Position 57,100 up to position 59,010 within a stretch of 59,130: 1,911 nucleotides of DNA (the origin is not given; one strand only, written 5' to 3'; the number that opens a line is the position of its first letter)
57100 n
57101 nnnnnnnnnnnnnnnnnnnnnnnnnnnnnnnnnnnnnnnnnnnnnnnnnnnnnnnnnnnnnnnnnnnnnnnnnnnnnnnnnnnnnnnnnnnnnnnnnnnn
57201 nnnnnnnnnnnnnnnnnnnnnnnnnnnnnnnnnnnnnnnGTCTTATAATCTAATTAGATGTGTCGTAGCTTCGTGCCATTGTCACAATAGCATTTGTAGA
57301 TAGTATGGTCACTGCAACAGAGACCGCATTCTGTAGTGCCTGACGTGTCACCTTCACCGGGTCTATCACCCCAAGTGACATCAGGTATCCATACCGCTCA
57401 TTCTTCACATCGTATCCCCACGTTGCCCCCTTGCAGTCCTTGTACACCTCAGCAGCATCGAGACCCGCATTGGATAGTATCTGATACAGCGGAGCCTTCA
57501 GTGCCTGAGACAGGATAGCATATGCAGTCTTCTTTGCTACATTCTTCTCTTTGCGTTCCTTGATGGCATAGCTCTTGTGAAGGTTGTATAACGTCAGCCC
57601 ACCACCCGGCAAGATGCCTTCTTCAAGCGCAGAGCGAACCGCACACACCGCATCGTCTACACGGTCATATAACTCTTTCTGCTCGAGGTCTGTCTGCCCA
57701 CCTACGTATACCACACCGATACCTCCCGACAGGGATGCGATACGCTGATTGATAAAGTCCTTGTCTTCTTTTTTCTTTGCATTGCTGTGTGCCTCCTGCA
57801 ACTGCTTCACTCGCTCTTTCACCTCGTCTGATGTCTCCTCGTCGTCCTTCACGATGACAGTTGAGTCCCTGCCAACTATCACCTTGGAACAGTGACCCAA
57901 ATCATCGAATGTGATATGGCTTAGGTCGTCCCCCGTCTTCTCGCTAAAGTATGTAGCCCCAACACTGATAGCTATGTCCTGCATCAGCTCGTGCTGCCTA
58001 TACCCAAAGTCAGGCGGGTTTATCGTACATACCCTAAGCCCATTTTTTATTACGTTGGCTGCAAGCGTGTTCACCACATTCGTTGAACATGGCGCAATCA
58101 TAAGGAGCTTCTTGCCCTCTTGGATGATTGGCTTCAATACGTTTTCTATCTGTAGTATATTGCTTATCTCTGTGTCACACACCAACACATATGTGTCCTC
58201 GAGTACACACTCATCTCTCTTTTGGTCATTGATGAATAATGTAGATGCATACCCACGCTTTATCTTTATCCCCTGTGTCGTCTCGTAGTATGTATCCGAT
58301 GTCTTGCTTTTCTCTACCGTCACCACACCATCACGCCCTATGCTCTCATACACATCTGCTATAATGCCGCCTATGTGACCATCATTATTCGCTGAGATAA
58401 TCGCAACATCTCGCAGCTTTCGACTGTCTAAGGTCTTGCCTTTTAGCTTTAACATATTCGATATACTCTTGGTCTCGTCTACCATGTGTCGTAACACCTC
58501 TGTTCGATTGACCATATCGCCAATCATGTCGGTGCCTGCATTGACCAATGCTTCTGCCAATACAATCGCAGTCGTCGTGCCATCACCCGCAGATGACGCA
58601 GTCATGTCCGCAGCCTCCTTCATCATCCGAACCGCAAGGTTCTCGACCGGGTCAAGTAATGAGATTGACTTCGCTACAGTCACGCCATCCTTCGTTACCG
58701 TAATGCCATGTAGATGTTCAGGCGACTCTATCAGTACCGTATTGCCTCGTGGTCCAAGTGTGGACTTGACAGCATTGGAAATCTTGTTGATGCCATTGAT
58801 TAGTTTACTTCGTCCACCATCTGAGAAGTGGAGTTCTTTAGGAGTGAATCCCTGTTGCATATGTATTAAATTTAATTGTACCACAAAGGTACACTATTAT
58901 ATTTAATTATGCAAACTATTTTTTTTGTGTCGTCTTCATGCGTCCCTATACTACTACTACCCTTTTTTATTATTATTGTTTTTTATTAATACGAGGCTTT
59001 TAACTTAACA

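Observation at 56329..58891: Phage-encoded GroEL plus GroES with an unknown 217-aa gene between them, under its own promoter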

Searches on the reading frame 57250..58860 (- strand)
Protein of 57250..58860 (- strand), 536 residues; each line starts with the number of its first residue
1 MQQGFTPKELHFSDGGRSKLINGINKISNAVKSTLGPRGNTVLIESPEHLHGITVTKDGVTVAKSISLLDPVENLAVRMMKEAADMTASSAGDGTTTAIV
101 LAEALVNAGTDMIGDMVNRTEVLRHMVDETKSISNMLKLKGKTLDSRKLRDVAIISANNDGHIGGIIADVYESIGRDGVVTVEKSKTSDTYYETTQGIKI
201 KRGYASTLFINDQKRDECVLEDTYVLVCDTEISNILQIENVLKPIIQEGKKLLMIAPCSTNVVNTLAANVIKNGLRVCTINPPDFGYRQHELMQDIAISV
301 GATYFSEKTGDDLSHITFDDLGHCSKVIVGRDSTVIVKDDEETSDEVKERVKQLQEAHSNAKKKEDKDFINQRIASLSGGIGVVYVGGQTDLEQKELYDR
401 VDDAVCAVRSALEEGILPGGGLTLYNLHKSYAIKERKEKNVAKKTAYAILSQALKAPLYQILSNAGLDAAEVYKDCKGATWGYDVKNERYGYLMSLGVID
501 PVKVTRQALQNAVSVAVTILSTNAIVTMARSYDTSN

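Call 3: search_protein_families(library=pfam, proteins=[window:57250-58860:-], max_evalue=0.1)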
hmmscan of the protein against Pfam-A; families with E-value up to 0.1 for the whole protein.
window:57250-58860:- (536 aa): 1 family
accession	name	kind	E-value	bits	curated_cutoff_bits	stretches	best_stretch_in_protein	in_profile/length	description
PF00118.29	Cpn60_TCP1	-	1e-59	203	34.3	2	237-528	239-488/490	TCP-1/cpn60 chaperonin family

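Call 4: search_protein_families(library=phrogs, proteins=[window:57250-58860:-], max_evalue=0.01)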
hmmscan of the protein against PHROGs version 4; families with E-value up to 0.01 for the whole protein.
window:57250-58860:- (536 aa): 1 family
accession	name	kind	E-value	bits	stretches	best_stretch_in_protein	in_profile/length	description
phrog_5725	-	other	3.7e-130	436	1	10-530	7-535/540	chaperonin groEL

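Call 7: search_dna_similar(query=window:57250-58860:-, collection=phages, mode=protein, max_rows=60)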
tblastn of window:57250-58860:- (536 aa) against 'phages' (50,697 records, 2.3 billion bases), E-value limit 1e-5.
Records with a match: 257; places in all: 257; records where one place covers at least 80% of the query: 215.
Best place of each record, by identity: 60-80% 1; <60% 256.
By first word of the organism name: Vibrio 84; Flavobacterium 73; Staphylococcus 11; Cellulophaga 9; Pseudomonas 9; Listeria 8; Bacillus 8; uncultured 7; Aeromonas 7; Bacteriophage 6; and 16 more.
By host as written in the record: - 81; Flavobacterium sp. BAL314 68; Staphylococcus aureus 8; Listeria monocytogenes 7; Flavobacterium sp. LMO8 4; Cellulophaga sp. HaHa_2_95 4; Aeromonas hydrophila 4; Bacillus subtilis 4; and 56 more.
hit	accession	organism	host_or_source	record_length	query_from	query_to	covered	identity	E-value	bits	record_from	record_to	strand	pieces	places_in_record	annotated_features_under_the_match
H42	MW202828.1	Caudoviricetes sp.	Manatee Spring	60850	4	536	99%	60.6%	0e+0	598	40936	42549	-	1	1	groeL | chaperonin 10 kd subunit | hypothetical protein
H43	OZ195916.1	Vibrio phage K469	Seawater and oysters mix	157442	8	530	98%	37.1%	1e-81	283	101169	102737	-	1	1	chaperonin groEL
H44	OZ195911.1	Vibrio phage K476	Seawater and oysters mix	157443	8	530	98%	37.1%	1e-81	283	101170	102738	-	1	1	chaperonin groEL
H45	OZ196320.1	Vibrio phage K452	Seawater and oysters mix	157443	8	530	98%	37.1%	1e-81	283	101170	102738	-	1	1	chaperonin groEL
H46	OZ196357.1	Vibrio phage K364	Seawater and oysters mix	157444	8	530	98%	37.1%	1e-81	283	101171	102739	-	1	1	chaperonin groEL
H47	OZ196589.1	Vibrio phage K444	Seawater and oysters mix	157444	8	530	98%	37.1%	1e-81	283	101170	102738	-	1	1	chaperonin groEL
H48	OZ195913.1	Vibrio phage K474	Seawater and oysters mix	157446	8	530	98%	37.1%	1e-81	283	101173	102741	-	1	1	chaperonin groEL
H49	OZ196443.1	Vibrio phage K475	Seawater and oysters mix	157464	8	530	98%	37.1%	1e-81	283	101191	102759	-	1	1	chaperonin groEL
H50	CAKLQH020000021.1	Acinetobacter phage MD-2021a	not known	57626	5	527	98%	36.8%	1e-93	318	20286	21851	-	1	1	groL: chaperonin Cpn60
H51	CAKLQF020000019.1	Acinetobacter phage MD-2021a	not known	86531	5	527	98%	36.8%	1e-93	318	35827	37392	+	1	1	groL: chaperonin Cpn60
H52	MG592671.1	Vibrio phage 2.275.O._10N.286.54.E11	Vibrio cyclitrophicus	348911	8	526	97%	37.1%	6e-91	311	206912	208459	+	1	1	HSP60 family chaperonin GroEL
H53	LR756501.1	uncultured phage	metagenomic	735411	8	527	97%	36.9%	2e-89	306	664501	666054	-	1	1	record has no annotation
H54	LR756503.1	uncultured phage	metagenomic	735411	8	527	97%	36.9%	2e-89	306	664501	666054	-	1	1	record has no annotation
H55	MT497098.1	Flavobacterium phage vB_FspP_elemoC_15-9A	Flavobacterium sp. BAL314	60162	8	531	98%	36.6%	8e-87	298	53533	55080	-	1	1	chaperonin GroEL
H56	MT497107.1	Flavobacterium phage vB_FspP_elemoC_3-9B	Flavobacterium sp. BAL314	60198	8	531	98%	36.6%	8e-87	298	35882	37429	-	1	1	chaperonin GroEL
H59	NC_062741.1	Flavobacterium phage vB_FspP_elemoB_14-3B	Flavobacterium sp. BAL314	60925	8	531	98%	36.6%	8e-87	298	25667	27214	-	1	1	chaperonin groEL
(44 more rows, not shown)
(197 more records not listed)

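Call 9: get_annotated_region(hit=H42, flank=5000)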
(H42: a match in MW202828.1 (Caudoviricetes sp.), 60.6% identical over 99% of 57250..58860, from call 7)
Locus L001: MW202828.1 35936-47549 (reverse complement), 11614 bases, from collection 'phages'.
description: Podoviridae sp. isolate ctfjg026, complete genome.
organism: Caudoviricetes sp. (NCBI taxid 2832643)
taxonomy: Viruses; Duplodnaviria; Heunggongvirae; Uroviricota; Caudoviricetes
host: -; source: Manatee Spring; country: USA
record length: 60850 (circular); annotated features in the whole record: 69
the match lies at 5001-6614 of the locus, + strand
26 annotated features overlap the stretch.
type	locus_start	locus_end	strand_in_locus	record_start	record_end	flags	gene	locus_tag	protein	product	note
CDS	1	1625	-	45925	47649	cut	-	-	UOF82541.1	hypothetical protein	-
CDS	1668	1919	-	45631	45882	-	-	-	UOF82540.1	septum sitE-determining protein diviva cell divisioN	-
CDS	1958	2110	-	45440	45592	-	-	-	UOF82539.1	hypothetical protein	-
CDS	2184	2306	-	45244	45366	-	-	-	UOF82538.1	hypothetical protein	-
CDS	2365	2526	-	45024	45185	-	-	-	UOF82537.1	hypothetical protein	-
CDS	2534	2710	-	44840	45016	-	-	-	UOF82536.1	hypothetical protein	-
CDS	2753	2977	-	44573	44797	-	-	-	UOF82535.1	poxvirus virion envelope protein A14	-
CDS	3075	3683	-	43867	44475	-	-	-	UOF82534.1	hypothetical protein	-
CDS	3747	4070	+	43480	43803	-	-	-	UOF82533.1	hypothetical protein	-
CDS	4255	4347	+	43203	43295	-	-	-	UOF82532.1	hypothetical protein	-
CDS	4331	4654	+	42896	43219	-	-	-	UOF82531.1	hypothetical protein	-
CDS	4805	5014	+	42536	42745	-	-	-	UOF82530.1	hypothetical protein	-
CDS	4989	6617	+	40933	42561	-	-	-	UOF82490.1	groeL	-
CDS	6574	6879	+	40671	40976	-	-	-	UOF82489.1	chaperonin 10 kd subunit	-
CDS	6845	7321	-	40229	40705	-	-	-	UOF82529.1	repressor protein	-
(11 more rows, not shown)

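Call 10: get_annotated_region(hit=H59, flank=5000)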
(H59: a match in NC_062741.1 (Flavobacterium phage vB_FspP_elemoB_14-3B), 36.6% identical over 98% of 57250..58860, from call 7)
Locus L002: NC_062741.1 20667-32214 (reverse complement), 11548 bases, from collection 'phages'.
description: Flavobacterium phage vB_FspP_elemoB_14-3B, complete genome.
organism: Flavobacterium phage vB_FspP_elemoB_14-3B (NCBI taxid 2743804)
taxonomy: Viruses; Duplodnaviria; Heunggongvirae; Uroviricota; Caudoviricetes; Elemovirus; Elemovirus elemoB
host: Flavobacterium sp. BAL314; source: Baltic Sea mesocosm; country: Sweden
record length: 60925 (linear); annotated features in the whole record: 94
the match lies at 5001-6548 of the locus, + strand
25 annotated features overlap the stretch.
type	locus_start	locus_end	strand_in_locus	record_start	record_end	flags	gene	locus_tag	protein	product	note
CDS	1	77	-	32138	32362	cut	-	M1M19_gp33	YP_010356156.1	hypothetical protein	-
CDS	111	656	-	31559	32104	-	-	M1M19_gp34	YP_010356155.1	hypothetical protein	-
CDS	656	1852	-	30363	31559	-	-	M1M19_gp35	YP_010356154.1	hypothetical protein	-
CDS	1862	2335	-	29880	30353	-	-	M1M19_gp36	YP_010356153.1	DUF285 domain-containing protein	-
CDS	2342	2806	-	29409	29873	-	-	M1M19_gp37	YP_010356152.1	D-alanyl-D-alanine carboxypeptidase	-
CDS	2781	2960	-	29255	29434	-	-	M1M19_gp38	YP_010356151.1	hypothetical protein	-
CDS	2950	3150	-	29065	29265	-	-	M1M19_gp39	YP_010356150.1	hypothetical protein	-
CDS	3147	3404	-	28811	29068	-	-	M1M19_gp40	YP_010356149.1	hypothetical protein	-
CDS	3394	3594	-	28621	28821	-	-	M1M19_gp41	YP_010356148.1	hypothetical protein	-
CDS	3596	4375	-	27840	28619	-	-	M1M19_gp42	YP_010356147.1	putative YapH protein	-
CDS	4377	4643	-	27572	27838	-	-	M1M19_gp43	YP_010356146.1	tail fiber protein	-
CDS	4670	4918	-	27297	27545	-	-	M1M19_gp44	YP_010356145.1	hypothetical protein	-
CDS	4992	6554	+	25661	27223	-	-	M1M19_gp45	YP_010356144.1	chaperonin groEL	chaperonin GroEL (HSP60 family)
CDS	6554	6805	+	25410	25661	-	-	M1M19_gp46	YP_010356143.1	co-chaperonin GroES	co-chaperonin GroES (HSP10)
CDS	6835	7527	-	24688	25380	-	-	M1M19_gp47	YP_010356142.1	hypothetical protein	-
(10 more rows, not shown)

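Call 13: search_protein_families(library=ncbifam, proteins=[window:57250-58860:-], max_evalue=0.1)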
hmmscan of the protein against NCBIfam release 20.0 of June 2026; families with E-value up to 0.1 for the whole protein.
window:57250-58860:- (536 aa): 19 families
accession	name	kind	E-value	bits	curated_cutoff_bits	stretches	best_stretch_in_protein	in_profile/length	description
NF009487.0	PRK12849.1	subfamily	6.2e-149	496.7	352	1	7-528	2-522/543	chaperonin GroEL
NF000592.1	PRK00013.1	subfamily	2e-140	468.8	397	1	8-527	2-521/524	chaperonin GroEL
TIGR02348.1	GroEL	equivalog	2e-138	462.2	582.1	1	7-527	1-521/526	chaperonin GroEL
NF009489.0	PRK12851.1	subfamily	1.9e-135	452.3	464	1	8-531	4-526/541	chaperonin GroEL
NF009488.0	PRK12850.1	subfamily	6.5e-135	450.7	475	1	7-529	3-524/544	chaperonin GroEL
NF010704.0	PRK14104.1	subfamily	7.5e-107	357.8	1041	1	7-527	3-523/546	chaperonin GroEL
NF038369.1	GroEL3_Chlamy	exception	3.1e-61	207.6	600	1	18-525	14-505/506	variant chaperonin GroEL3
NF038370.1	GroEL2_Chlamy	exception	1.2e-36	126.4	600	1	23-525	18-517/533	variant chaperonin GroEL2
TIGR02345.1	chap_CCT_eta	equivalog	1.5e-24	86.2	669.2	2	21-145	24-141/523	T-complex protein 1 subunit eta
NF041082.2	thermosome_alpha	equivalog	4.5e-23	81.9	450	2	21-201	23-197/519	thermosome subunit alpha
TIGR02339.1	thermosome_arch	subfamily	8.5e-23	80.9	671.1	2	21-202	22-199/521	thermosome subunit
NF041083.2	thermosome_beta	equivalog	4.7e-22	78.7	400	2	21-202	23-199/520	thermosome subunit beta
TIGR02340.1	chap_CCT_alpha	equivalog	5.2e-19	68.4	800.2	2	17-202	14-195/536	T-complex protein 1 subunit alpha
TIGR02342.1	chap_CCT_delta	equivalog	3.8e-17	62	695.35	2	20-187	14-176/517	T-complex protein 1 subunit delta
TIGR02341.1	chap_CCT_beta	equivalog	7.8e-16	57.8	522.15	2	23-127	22-122/519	T-complex protein 1 subunit beta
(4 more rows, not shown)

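Call 35: find_related_loci(query=window:57250-58860:-, collection=viral_contigs, flank=6000)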
Query window:57250-58860:- (536 aa) in viral_contigs; peptide patterns used: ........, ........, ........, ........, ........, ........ (x = any residue, [..] = any of these).
438 stretches matched a pattern; 436 encode a relative of the query (tblastn E <= 1e-3); the best 80 are kept; 80 distinct loci.
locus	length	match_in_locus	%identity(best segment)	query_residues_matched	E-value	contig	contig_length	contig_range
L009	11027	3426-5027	86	1-534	0e+0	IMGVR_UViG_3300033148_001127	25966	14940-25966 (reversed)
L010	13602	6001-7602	85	1-534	0e+0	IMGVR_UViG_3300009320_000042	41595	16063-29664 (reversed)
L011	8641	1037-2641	86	1-535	0e+0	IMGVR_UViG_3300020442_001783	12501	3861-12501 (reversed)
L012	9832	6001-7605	85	1-533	0e+0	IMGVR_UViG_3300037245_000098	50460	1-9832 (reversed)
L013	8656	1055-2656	85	1-534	0e+0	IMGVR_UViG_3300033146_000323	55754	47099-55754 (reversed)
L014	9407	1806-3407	85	1-534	0e+0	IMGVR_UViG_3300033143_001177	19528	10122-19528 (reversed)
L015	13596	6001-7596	86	1-534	0e+0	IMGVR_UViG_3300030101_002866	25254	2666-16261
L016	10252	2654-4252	86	1-533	0e+0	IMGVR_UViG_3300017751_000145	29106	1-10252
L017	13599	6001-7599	86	1-534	0e+0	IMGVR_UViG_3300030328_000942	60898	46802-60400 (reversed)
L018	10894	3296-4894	83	1-533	0e+0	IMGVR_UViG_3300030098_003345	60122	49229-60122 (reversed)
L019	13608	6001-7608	82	1-536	0e+0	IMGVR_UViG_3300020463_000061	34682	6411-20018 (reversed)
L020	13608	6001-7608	82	1-536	0e+0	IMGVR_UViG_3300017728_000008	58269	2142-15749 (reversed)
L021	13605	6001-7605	81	1-535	0e+0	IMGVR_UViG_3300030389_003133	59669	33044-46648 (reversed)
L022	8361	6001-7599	83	1-533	0e+0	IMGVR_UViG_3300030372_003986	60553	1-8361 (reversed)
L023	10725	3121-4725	82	1-535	0e+0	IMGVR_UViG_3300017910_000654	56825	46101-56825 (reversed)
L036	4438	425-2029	68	2-533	0e+0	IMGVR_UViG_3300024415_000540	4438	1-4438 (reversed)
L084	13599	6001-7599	66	2-534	0e+0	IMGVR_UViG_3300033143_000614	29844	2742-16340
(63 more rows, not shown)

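Call 40: search_solved_structures(query=window:57250-58860:-, max_evalue=1e-20, show_alignments=1)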
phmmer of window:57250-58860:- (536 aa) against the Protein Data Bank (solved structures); distinct sequences matched with E-value up to 1e-20: 66 (the best 60 are shown).
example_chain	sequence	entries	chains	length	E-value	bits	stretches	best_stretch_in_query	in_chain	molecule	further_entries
9rwr_A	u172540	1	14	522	3.7e-116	391.7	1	8-527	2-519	Ancestral Fibrobacteres-Chlorobi-Bacteroidetes Group Chaperonin (AFCB)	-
8wuw_A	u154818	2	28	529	6e-111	374.5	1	8-527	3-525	Chaperonin GroEL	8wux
8wuc_A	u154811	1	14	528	6.1e-106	358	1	8-528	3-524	Chaperonin GroEL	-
8wu4_A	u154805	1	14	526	6.9e-106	357.8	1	8-527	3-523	Chaperonin GroEL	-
6kfv_A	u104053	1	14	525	1e-101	344.1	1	8-528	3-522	60 kDa chaperonin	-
1iok_A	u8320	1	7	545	1.5e-100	340.3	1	7-527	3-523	CHAPERONIN 60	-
5da8_A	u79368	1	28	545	2.2e-100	339.6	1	6-529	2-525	60 kDa chaperonin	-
9mmz_A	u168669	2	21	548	9e-98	331.1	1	7-530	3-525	Chaperonin GroEL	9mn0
4pkn_G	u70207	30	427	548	9.3e-98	331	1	7-530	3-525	60 kDa chaperonin | Chaperonin GroEL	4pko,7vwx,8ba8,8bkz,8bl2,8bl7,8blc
5opx_A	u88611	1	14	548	1.1e-97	330.8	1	7-530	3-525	60 kDa chaperonin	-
4wsc_A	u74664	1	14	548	1.2e-97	330.7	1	7-530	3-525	60 kDa chaperonin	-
1aon_A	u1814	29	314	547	1.3e-97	330.6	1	8-530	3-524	GROEL | groEL protein | 60 kDa chaperonin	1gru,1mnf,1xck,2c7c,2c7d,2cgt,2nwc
2yey_A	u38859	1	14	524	1.4e-97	330.4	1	8-527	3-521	60 KDA CHAPERONIN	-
5opw_A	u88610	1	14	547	1.5e-97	330.3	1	8-530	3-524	60 kDa chaperonin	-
4hel_A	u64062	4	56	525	1.7e-97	330.2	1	8-527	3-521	60 kDa chaperonin 4 | Chaperonin GroEL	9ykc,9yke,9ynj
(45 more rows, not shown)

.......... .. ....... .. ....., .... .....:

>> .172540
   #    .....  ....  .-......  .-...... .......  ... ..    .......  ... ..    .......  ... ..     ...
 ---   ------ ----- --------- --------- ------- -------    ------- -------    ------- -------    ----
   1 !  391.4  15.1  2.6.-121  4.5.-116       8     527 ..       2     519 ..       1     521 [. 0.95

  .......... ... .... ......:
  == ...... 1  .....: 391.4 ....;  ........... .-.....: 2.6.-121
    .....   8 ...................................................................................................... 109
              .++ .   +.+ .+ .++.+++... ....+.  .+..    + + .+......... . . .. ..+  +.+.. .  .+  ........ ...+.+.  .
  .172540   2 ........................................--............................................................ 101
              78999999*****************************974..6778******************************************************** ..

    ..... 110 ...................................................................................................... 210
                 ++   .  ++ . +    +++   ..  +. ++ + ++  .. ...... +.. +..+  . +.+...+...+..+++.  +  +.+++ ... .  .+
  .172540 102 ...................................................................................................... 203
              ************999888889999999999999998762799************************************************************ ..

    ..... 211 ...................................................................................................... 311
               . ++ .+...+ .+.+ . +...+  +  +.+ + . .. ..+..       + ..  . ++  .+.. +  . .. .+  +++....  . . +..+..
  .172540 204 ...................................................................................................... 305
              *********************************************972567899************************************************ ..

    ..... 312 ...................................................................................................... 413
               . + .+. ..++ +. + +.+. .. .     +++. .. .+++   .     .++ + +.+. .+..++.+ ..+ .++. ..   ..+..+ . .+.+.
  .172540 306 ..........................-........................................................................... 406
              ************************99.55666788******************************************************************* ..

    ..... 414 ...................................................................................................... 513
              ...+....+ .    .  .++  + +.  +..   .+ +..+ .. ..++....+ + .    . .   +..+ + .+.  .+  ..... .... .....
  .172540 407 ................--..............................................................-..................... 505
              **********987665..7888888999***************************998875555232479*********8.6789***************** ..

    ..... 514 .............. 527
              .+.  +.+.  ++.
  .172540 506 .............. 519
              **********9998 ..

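Call 52: search_protein_families(library=pfam, proteins=[L036:2271-2828:+], max_evalue=0.01)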
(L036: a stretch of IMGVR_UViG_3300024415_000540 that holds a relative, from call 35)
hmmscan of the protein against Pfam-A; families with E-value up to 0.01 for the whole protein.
L036:2271-2828:+ (185 aa): 3 families
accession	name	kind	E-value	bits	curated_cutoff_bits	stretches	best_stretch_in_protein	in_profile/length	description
PF13640.12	2OG-FeII_Oxy_3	-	7e-14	53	27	1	85-179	1-97/98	2OG-Fe(II) oxygenase superfamily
PF13621.12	Cupin_8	-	0.0047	17.3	27.4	0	145-179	213-246/252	Cupin-like domain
PF03171.26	2OG-FeII_Oxy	-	0.0051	17.6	23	0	83-179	2-99/101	2OG-Fe(II) oxygenase superfamily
